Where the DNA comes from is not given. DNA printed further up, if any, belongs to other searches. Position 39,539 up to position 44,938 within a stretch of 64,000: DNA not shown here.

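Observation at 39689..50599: Giant 3636-aa surface-type protein whose N-terminus is a CheY-like receiver domain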

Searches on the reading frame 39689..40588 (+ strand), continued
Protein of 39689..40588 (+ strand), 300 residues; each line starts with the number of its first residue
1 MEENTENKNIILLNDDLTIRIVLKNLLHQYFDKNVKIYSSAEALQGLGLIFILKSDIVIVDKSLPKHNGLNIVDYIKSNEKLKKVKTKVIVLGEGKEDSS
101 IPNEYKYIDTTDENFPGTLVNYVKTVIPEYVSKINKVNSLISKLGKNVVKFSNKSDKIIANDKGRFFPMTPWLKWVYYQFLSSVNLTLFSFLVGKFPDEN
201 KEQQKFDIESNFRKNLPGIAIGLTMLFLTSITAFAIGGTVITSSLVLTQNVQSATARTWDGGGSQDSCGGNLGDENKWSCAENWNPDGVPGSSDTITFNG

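Call 54: find_related_loci(query=A1, collection=genome_contigs, flank=6000)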
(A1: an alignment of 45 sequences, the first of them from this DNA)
Query A1 (262 aa) in genome_contigs; peptide patterns used: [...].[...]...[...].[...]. (x = any residue, [..] = any of these).
47 stretches matched a pattern; 37 encode a relative of the query (tblastn E <= 1e-3); 35 distinct loci.
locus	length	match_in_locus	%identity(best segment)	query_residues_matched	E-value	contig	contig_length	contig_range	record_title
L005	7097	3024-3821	32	6-262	1e-33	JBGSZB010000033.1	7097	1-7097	MAG: Candidatus Dojkabacteria bacterium isolate JTS-AC489 k141_3899769, whole genome shotgun sequence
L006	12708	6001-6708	33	10-246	3e-29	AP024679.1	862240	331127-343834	MAG: Candidatus Dojkabacteria bacterium KatS3mg085 DNA, complete genome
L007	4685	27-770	32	8-255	8e-29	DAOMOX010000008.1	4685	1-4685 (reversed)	MAG TPA_asm: Candidatus Dojkabacteria bacterium isolate AMR_MDS_5875 NODE_6906_length_4685_cov_24.304968, whole genome s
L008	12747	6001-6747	31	8-256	4e-28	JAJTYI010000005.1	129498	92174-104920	MAG: bacterium isolate DTUPAT2 5-Genome5, whole genome shotgun sequence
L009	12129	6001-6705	27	10-244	2e-25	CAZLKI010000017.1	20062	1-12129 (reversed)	MAG TPA_asm: uncultured Synechococcus sp. isolate SRP128246_co1_419 genome assembly, contig: NODE_5539_length_20062_cov_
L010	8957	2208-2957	26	1-241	4e-25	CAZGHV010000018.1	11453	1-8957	MAG TPA_asm: uncultured Candidatus Saccharibacteria bacterium isolate binchicken_co58_79 genome assembly, contig: NODE_4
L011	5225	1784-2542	30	7-258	6e-25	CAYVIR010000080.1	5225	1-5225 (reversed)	MAG TPA_asm: uncultured Candidatus Saccharibacteria bacterium isolate SRP286056_co2_143 genome assembly, contig: NODE_27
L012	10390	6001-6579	34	4-195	8e-25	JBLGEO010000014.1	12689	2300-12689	MAG: Candidatus Dojkabacteria bacterium isolate cluster3_bin.91 cluster3_bin.91_NODE_20892, whole genome shotgun sequenc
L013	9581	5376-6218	30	1-262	3e-24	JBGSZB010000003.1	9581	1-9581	MAG: Candidatus Dojkabacteria bacterium isolate JTS-AC489 k141_498133, whole genome shotgun sequence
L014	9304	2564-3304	33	10-256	4e-24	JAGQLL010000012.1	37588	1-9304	MAG: Candidatus Dojkabacteria bacterium isolate HKST-UBA15 2011-04-20_1_(paired)_contig_175053, whole genome shotgun seq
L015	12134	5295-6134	31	3-260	6e-24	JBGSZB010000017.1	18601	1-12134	MAG: Candidatus Dojkabacteria bacterium isolate JTS-AC489 k141_4477949, whole genome shotgun sequence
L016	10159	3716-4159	37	8-155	2e-22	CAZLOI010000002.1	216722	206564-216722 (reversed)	MAG TPA_asm: uncultured Candidatus Saccharibacteria bacterium isolate binchicken_co179_42 genome assembly, contig: NODE_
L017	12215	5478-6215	32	10-248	4e-21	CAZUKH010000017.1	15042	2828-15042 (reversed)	MAG TPA_asm: uncultured Candidatus Saccharibacteria bacterium isolate SRP290908_co1_393 genome assembly, contig: NODE_54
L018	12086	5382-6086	27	8-250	5e-21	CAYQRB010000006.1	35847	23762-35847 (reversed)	MAG TPA_asm: uncultured Candidatus Saccharibacteria bacterium isolate SRP329715_co1_408 genome assembly, contig: NODE_15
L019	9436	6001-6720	25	8-238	2e-20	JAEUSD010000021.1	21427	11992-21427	MAG: Candidatus Doudnabacteria bacterium isolate new MAG-294 NODE_21_length_21427_cov_4.735972, whole genome shotgun seq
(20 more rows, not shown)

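Call 67: find_homologous_proteins(query=A1, max_evalue=1e-10)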
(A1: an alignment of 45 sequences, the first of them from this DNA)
Query A1 (45 sequences) (262 aa, profile of the alignment): 2 proteins with E <= 1e-10 among 8000 candidates.
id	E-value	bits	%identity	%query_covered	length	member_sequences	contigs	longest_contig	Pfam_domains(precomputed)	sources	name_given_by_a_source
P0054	1.2e-43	168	43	42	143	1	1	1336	PF00072.31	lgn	-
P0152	3.9e-15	74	28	23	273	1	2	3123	PF00072.31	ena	-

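Call 71: search_protein_families(library=pfam, alignment_id=A3, max_evalue=0.001)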
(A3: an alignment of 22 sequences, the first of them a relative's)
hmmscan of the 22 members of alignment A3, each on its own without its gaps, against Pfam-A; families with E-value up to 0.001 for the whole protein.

A. member 1, P0002 (1797 aa): 3 families
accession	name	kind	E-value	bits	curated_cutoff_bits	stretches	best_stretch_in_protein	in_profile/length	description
PF19077.6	Big_13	-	8.2e-05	23.5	27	1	1474-1568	22-102/102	Bacterial Ig-like domain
PF00072.30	Response_reg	-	8.9e-05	23.1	30.2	1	10-91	1-76/111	Response regulator receiver domain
PF14356.11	DUF4403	-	0.00052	19.2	28.3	0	1037-1064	309-331/425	Domain of unknown function (DUF4403)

B. families by the number of members that match (of 22 scanned): 26 families (the first 25 are shown)
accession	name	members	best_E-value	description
PF00072.30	Response_reg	20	7.7e-10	Response regulator receiver domain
PF13715.12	CarbopepD_reg_2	13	5.7e-14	CarboxypepD_reg-like domain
PF13620.12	CarboxypepD_reg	11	5.9e-22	Carboxypeptidase regulatory-like domain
PF17210.9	SdrD_B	8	7.3e-13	SdrD B-like domain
PF13229.12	Beta_helix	5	1.5e-14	Right handed beta helix region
PF05048.19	NosD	4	4.5e-12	Periplasmic copper-binding protein (NosD)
PF14356.11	DUF4403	4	1.3e-07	Domain of unknown function (DUF4403)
PF07210.18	DUF1416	4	0.00011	Protein of unknown function (DUF1416)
PF17802.7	SpaA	3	2.5e-12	Prealbumin-like fold domain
PF25788.1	Ig_Rha78A_N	3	6.1e-08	Rha78A-like, N-terminal immunoglobulin domain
PF08308.17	PEGA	3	3.5e-06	PEGA domain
PF19077.6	Big_13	2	2.1e-14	Bacterial Ig-like domain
PF11974.14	bMG3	2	2.6e-06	Bacterial alpha-2-macroglobulin MG3 domain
PF13385.13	Laminin_G_3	1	2.6e-47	Concanavalin A-like lectin/glucanases superfamily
PF10102.14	DUF2341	1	2.9e-21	Domain of unknown function (DUF2341)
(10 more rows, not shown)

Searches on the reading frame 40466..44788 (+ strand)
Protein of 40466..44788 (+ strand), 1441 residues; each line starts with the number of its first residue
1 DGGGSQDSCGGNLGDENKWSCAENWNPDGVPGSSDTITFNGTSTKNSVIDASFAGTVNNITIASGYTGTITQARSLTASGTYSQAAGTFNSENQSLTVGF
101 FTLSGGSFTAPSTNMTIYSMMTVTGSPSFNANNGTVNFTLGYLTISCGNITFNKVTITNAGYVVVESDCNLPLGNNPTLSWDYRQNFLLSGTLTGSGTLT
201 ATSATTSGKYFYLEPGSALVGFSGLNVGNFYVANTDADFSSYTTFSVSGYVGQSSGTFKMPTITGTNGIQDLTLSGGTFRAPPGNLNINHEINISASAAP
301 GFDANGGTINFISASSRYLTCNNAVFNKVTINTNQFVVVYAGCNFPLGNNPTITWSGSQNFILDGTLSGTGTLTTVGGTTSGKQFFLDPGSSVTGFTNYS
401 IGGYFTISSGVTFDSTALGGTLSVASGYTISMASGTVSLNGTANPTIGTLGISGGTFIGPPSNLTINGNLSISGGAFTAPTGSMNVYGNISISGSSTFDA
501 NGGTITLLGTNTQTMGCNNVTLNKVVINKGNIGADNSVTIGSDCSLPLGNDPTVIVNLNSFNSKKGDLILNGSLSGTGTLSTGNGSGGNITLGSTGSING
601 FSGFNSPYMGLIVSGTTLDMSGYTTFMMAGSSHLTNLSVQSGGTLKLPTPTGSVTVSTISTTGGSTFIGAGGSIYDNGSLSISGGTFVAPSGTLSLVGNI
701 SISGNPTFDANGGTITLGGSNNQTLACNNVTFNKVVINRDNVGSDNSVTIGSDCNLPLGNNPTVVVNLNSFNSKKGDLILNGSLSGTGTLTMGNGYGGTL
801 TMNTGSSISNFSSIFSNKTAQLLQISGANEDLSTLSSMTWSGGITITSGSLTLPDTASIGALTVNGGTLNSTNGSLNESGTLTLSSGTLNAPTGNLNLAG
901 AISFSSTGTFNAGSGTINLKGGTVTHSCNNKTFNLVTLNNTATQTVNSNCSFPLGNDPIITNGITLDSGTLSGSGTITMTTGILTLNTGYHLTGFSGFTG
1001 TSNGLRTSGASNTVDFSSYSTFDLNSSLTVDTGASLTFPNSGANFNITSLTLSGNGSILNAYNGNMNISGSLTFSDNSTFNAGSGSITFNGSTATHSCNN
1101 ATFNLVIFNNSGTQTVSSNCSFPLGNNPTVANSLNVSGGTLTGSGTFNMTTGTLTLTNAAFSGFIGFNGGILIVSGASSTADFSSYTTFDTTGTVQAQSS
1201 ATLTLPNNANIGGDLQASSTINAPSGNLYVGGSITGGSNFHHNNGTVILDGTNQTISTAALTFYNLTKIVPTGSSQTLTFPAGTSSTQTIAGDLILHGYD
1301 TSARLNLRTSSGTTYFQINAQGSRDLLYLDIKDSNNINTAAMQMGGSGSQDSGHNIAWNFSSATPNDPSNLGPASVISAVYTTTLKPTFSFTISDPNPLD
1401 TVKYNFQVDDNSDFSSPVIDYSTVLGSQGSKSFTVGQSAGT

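Call 61: search_solved_structures(query=window:40466-44788:+, max_evalue=0.1)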
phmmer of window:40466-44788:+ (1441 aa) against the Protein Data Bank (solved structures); distinct sequences matched with E-value up to 0.1: 10.
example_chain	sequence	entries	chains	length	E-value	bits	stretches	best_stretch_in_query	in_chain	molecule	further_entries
8p61_A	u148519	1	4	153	0.015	16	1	675-739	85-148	Capsid protein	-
1dyl_A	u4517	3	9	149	0.018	15.8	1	675-740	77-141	NUCLEOCAPSID PROTEIN | SEMLIKI FOREST VIRUS CAPSID PROTEIN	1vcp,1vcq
8ua8_D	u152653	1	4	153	0.019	15.7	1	675-740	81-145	Capsid protein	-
8yvy_D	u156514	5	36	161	0.021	15.5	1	675-740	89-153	capsid protein | capsid protein, partial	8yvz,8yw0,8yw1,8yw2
8ihp_C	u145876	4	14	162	0.022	15.5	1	675-740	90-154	Capsid protein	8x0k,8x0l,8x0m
3j2w_I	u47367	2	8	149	0.032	14.9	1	675-739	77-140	Capsid protein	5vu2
6nk7_I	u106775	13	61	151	0.033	14.9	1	675-739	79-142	Capsid protein | CHIKV capsid protein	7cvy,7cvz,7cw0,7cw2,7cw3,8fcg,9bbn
6nk5_I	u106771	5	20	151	0.033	14.9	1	675-739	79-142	Capsid protein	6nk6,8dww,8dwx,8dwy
5h23_A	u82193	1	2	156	0.035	14.8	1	675-739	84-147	Capsid Protein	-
9kqr_l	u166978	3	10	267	0.059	14.1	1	675-740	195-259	Capsid protein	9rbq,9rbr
